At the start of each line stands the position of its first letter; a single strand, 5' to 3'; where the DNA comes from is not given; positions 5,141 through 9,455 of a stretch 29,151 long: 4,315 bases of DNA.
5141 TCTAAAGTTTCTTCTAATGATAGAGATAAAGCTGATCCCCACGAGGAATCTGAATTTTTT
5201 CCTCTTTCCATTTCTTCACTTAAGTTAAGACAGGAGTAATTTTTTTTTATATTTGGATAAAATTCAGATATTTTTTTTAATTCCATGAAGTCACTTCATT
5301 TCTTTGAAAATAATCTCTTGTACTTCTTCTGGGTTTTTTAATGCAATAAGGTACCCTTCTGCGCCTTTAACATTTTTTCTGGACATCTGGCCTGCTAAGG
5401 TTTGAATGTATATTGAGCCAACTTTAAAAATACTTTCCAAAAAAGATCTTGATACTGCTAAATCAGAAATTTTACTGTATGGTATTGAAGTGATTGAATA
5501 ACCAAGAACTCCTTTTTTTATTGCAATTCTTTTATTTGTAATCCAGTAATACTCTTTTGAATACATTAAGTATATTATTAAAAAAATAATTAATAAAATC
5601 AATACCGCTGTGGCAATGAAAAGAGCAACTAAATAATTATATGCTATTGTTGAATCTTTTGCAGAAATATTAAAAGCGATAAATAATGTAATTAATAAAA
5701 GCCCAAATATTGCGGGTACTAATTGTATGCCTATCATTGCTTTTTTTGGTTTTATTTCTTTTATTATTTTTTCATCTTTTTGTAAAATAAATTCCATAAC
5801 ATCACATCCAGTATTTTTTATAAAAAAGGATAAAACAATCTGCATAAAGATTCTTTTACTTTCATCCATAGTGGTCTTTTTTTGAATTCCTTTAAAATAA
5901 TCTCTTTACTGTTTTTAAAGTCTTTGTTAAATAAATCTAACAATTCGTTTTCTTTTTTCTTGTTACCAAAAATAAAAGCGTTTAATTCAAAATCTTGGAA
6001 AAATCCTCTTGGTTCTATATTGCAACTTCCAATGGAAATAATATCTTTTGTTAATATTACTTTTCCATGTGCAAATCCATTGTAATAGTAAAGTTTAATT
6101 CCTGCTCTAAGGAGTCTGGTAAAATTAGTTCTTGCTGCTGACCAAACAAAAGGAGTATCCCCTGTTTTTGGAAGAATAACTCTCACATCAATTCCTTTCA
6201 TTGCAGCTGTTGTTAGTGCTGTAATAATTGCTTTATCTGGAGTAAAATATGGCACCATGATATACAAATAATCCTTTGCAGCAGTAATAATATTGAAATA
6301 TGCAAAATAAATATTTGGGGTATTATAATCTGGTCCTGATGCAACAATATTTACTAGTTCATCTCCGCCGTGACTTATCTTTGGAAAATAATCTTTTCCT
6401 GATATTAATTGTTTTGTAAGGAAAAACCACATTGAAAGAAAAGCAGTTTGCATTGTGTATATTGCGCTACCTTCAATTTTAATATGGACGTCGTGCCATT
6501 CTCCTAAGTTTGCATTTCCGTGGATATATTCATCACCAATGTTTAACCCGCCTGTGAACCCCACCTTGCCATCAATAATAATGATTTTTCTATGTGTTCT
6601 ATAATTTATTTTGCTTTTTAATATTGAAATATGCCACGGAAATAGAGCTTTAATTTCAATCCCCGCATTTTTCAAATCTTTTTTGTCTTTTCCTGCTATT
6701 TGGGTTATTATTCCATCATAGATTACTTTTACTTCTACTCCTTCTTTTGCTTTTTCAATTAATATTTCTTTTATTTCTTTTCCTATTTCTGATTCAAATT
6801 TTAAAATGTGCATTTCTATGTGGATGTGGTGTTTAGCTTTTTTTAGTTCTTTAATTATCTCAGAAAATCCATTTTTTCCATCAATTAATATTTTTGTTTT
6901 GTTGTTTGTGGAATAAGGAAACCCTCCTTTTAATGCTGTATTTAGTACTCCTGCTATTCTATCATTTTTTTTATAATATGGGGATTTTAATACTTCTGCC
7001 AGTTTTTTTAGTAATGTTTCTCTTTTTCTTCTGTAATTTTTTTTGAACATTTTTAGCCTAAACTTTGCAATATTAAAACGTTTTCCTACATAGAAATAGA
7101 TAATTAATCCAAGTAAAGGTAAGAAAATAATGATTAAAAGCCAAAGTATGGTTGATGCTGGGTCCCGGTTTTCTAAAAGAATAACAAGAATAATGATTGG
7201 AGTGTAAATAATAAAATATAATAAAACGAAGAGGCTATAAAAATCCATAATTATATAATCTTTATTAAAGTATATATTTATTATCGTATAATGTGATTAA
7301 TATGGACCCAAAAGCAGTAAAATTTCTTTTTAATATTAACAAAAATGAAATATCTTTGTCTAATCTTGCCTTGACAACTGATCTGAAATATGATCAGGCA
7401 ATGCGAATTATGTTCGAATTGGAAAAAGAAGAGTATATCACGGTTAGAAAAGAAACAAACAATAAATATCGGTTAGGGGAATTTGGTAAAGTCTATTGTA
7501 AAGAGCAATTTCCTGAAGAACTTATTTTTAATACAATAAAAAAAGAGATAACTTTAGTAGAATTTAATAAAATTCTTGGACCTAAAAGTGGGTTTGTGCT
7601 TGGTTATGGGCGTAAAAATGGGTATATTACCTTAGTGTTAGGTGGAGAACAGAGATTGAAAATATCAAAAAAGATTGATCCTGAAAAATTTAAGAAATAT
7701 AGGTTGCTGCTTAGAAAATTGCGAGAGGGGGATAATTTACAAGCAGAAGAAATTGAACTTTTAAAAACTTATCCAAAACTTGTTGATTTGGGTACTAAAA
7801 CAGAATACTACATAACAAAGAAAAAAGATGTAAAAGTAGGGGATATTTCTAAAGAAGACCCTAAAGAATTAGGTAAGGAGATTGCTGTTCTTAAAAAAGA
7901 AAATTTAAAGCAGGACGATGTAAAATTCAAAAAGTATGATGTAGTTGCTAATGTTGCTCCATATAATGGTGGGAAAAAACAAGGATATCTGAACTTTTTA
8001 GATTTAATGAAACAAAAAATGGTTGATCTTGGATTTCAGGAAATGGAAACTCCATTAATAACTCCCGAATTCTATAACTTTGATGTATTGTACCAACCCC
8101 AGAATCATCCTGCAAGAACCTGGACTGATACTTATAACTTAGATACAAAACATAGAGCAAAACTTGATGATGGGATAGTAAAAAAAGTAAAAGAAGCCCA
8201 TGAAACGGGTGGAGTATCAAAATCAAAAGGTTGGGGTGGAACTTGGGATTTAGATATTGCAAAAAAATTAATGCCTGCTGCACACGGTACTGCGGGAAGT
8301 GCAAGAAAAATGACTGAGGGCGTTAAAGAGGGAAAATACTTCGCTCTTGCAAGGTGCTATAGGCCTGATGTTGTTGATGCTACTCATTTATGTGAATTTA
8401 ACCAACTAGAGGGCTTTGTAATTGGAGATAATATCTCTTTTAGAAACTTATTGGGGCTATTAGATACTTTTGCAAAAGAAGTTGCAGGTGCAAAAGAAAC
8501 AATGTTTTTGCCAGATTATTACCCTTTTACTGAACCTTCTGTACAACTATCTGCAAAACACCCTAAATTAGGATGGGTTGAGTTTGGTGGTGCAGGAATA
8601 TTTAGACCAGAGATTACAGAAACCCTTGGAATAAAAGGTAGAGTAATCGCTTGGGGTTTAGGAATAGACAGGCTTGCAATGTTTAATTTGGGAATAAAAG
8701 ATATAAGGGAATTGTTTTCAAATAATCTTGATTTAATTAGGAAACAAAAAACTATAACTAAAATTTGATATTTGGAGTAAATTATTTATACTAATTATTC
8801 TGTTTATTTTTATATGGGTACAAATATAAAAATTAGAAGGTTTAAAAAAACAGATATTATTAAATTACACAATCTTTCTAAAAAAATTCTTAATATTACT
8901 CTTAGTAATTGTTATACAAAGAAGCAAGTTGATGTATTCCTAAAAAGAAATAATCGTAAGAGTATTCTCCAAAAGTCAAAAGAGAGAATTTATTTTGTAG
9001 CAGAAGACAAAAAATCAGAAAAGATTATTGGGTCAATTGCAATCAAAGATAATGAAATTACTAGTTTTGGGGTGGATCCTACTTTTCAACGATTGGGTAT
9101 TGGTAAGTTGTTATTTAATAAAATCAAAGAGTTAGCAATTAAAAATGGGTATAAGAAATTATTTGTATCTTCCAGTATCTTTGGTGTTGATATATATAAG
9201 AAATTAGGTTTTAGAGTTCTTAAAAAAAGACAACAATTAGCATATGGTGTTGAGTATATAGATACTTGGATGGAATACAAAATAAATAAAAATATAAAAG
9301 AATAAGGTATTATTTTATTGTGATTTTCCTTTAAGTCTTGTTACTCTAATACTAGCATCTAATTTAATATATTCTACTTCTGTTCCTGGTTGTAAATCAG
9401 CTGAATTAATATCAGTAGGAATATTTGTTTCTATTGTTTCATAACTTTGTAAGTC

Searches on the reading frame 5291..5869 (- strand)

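Call 54: search_protein_families(library=pfam, proteins=[window:5291-5869:-])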
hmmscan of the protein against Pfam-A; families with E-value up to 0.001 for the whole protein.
window:5291-5869:- (192 aa): 1 family
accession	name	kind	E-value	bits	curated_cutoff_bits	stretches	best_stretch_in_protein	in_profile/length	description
PF03703.20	bPH_2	-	5.5e-14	52.6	22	1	108-187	6-78/78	Bacterial PH domain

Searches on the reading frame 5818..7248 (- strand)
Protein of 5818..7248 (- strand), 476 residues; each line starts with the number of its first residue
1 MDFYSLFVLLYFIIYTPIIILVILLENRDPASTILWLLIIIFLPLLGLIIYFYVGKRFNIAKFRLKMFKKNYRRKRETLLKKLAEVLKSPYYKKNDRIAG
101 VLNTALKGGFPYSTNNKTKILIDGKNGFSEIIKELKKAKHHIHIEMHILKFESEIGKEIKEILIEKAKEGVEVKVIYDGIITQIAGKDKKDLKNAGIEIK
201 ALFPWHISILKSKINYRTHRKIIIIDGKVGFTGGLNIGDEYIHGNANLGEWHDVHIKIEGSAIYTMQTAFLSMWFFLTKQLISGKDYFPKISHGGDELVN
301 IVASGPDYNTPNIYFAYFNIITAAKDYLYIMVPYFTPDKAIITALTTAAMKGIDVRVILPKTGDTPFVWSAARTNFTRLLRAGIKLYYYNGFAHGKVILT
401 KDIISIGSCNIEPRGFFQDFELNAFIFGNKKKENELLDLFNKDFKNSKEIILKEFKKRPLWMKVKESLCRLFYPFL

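Call 7: search_protein_families(library=pfam, proteins=[window:5818-7248:-])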
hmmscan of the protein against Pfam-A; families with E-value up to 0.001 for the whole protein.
window:5818-7248:- (476 aa): 3 families
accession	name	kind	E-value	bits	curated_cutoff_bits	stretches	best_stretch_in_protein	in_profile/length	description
PF13091.12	PLDc_2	-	7e-39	133.1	27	2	319-444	3-128/132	PLD-like domain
PF13396.11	PLDc_N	-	3.1e-09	37.1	23.3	1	18-55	5-41/42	Phospholipase_D-nuclease N-terminal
PF00614.28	PLDc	-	3e-06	27.5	21.9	1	216-241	3-28/28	Phospholipase D Active site motif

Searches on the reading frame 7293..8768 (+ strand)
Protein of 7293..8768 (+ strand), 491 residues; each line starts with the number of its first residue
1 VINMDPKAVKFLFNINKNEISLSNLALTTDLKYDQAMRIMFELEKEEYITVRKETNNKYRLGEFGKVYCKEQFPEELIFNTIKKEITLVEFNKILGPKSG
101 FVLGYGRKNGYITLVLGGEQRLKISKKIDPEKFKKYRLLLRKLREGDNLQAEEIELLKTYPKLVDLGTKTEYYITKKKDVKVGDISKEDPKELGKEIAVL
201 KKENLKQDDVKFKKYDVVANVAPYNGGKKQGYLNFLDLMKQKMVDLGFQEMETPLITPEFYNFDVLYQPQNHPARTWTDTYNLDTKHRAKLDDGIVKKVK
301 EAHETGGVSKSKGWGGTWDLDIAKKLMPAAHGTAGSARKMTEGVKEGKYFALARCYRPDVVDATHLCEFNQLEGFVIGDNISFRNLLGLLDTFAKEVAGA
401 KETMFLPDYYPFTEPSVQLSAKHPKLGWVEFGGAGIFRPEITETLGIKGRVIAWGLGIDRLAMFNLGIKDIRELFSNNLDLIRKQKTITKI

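Call 7: search_protein_families(library=pfam, proteins=[window:7293-8768:+])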
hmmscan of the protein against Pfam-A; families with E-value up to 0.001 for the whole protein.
window:7293-8768:+ (491 aa): 2 families
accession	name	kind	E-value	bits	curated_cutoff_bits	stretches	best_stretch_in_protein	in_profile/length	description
PF01409.25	tRNA-synt_2d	-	9.9e-72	241.8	19.8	1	214-484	1-245/246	tRNA synthetases class II core domain (F)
PF00152.25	tRNA-synt_2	-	5.3e-06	26.2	25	0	347-373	92-118/308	tRNA synthetases class II (D, K and N)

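Call 42: find_homologous_proteins(query=window:7293-8765:+, max_evalue=1e-30)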
Query window:7293-8765:+ (491 aa): 6935 proteins with E <= 1e-30 among 8000 candidates; the best 120 are listed.
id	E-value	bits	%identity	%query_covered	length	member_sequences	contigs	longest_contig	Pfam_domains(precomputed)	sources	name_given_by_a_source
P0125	0.0e+0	1104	100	99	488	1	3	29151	PF01409.26,PF00152.26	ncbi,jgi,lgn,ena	-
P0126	2.1e-249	846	77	100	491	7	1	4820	PF01409.26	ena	-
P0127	3.3e-247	839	75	99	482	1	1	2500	PF01409.26,PF00152.26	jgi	-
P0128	1.2e-233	794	73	99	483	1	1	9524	PF01409.26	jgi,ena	-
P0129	2.0e-155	536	54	98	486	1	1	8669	PF01409.26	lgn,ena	-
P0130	6.7e-150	518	53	97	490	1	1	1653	PF01409.26,PF00152.26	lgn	-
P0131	4.4e-148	512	52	100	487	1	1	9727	PF01409.26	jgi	-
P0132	1.3e-147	511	53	97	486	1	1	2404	PF01409.26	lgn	-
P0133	2.8e-147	509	51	98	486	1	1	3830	PF01409.26,PF17759.7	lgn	-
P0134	5.7e-147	508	52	96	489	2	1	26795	PF01409.26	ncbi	-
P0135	7.0e-146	505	51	98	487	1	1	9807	PF01409.26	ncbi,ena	-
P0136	1.3e-144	501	52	100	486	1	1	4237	PF08279.19,PF01409.26,PF00152.26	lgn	-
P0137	3.8e-142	493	53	96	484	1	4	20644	PF01409.26,PF17759.7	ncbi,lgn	-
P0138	2.9e-139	483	50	97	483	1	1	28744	PF01409.26,PF17759.7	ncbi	-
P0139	7.0e-139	482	51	96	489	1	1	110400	PF01409.26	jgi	jgi:phenylalanyl-tRNA synthetase alpha chain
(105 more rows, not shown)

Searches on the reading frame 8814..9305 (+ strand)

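Call 54: search_protein_families(library=pfam, proteins=[window:8814-9305:+])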
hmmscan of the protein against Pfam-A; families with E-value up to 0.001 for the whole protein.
window:8814-9305:+ (163 aa): 4 families
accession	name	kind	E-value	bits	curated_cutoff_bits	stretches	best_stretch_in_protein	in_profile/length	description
PF13673.13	Acetyltransf_10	-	2.8e-18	66.6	23.6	1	34-149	5-122/128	Acetyltransferase (GNAT) domain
PF13508.13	Acetyltransf_7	-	2.2e-11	44.4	27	1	58-134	3-83/84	Acetyltransferase (GNAT) domain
PF00583.31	Acetyltransf_1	-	1.6e-10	41.8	20.7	1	48-133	27-116/116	Acetyltransferase (GNAT) family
PF08445.16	FR47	-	0.00056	20.3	22.1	0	74-139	16-83/86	FR47-like protein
